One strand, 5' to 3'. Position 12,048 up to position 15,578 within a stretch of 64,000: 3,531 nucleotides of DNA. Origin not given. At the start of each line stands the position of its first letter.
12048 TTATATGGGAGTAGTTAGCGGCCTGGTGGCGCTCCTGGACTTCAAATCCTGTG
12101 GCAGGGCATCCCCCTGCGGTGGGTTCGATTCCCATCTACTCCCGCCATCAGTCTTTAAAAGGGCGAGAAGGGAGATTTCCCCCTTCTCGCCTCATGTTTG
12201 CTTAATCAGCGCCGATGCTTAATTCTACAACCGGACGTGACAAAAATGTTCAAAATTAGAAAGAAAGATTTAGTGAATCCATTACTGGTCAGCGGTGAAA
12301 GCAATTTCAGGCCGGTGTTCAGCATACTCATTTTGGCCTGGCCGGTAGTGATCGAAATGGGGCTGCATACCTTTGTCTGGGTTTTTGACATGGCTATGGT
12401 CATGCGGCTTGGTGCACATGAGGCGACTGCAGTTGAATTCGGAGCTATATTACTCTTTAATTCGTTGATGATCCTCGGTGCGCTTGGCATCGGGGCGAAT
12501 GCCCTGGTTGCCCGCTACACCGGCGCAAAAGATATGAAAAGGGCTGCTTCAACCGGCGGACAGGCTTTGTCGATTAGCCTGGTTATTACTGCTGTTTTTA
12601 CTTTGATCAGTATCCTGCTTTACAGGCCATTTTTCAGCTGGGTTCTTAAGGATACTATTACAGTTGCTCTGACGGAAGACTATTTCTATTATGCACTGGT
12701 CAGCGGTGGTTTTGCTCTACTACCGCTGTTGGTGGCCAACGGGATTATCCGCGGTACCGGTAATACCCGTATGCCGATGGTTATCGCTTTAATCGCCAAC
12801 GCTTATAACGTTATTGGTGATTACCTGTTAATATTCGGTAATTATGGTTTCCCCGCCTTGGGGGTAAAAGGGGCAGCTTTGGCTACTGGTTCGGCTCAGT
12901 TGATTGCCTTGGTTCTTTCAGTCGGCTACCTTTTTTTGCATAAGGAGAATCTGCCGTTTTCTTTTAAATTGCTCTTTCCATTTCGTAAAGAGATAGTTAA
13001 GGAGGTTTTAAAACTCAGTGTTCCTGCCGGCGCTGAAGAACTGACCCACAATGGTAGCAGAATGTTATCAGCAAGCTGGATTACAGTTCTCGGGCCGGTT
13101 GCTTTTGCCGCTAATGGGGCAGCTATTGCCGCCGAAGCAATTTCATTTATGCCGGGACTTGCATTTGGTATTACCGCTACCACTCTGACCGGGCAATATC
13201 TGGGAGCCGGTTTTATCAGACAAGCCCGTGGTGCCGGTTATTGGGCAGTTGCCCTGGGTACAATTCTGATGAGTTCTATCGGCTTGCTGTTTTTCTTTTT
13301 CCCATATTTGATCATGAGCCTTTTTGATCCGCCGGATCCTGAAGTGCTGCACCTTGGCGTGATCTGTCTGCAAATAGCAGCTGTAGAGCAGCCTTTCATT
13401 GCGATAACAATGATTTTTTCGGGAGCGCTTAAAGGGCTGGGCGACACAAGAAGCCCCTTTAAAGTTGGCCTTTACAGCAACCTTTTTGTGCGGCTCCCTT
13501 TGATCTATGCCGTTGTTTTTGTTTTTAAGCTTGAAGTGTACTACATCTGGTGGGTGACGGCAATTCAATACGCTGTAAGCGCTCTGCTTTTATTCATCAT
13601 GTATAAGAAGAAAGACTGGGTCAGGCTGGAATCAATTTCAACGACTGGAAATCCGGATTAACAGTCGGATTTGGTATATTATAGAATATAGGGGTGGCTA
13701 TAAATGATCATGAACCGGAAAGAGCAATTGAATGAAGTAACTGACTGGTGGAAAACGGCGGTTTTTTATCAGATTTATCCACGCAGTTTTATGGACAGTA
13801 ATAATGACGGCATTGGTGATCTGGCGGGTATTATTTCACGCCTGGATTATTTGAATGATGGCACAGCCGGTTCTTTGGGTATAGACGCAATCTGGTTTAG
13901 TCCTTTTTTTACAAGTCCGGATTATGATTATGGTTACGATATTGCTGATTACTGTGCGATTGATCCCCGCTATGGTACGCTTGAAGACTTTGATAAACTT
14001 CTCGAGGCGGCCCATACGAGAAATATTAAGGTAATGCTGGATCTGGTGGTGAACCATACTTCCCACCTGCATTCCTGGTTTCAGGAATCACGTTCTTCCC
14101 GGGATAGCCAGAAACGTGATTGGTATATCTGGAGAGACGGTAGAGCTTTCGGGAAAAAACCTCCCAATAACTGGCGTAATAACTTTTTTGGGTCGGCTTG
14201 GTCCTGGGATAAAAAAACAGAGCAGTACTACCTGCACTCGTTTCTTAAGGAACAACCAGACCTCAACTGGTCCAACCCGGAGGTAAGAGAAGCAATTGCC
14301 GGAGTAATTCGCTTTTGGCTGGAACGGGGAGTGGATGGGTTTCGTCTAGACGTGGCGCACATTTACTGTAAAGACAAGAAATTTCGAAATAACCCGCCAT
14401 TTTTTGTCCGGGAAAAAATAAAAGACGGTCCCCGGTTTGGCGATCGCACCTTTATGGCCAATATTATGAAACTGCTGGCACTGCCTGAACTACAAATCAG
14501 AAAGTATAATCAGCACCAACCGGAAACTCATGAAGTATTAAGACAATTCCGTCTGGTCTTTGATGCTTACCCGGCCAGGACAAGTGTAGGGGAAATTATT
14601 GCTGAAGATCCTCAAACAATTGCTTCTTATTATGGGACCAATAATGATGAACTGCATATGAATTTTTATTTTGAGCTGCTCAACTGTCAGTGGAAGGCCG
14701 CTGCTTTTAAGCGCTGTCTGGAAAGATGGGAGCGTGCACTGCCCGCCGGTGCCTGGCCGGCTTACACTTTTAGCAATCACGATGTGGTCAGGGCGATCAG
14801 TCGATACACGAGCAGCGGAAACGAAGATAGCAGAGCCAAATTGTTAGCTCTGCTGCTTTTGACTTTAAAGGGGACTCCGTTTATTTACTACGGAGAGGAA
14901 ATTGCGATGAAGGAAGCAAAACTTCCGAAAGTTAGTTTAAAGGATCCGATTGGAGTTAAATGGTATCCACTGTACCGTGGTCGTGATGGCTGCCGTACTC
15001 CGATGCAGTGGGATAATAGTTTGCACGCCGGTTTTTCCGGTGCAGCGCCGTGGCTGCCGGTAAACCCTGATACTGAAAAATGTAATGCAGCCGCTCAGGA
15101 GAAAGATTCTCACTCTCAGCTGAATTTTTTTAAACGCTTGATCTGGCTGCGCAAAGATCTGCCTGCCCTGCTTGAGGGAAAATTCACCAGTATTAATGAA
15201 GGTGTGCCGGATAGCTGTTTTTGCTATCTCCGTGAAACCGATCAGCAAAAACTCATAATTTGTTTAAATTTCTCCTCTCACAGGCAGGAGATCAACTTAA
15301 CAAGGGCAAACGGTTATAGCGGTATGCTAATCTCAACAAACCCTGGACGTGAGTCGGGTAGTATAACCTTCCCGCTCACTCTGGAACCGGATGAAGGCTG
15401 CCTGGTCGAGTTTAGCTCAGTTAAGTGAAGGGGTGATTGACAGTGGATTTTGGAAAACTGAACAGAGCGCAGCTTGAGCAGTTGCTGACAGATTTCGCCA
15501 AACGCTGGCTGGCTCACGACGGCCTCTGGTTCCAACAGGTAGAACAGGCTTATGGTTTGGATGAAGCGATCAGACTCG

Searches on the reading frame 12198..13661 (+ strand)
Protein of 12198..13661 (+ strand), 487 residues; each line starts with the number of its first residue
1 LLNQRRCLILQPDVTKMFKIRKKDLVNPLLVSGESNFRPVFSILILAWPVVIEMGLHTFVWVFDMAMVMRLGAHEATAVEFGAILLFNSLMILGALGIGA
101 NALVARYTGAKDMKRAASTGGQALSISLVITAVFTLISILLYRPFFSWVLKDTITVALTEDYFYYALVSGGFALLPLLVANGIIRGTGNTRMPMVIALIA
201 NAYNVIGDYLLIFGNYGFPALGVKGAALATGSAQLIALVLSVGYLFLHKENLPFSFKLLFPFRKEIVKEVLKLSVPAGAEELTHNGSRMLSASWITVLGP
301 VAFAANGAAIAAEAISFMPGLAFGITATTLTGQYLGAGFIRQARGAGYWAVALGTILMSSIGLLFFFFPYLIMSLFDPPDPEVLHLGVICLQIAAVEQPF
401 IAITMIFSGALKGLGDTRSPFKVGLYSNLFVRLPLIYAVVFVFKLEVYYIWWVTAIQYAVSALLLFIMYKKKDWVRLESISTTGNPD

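Call 49: search_protein_families(library=pfam, proteins=[window:12198-13661:+], max_evalue=0.001)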
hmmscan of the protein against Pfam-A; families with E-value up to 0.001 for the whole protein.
window:12198-13661:+ (487 aa): 1 family
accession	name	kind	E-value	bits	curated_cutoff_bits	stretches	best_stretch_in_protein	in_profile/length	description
PF01554.23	MatE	-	7.1e-44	149.8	24.9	2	276-437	1-160/161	MatE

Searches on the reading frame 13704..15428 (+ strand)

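Call 49: search_protein_families(library=pfam, proteins=[window:13704-15428:+], max_evalue=0.001)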
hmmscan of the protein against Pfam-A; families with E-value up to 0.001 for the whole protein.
window:13704-15428:+ (574 aa): 3 families
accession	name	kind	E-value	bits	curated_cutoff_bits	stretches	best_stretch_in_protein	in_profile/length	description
PF00128.31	Alpha-amylase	-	5.6e-140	467.9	22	1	23-492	1-446/446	Alpha amylase, catalytic domain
PF23915.1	SusG_C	-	0.00012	22.7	27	1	507-559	3-54/62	Alpha-amylase SusG C-terminal domain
PF16657.11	Malt_amylase_C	-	0.0002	21.8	27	1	492-562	1-70/75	Maltogenic Amylase, C-terminal domain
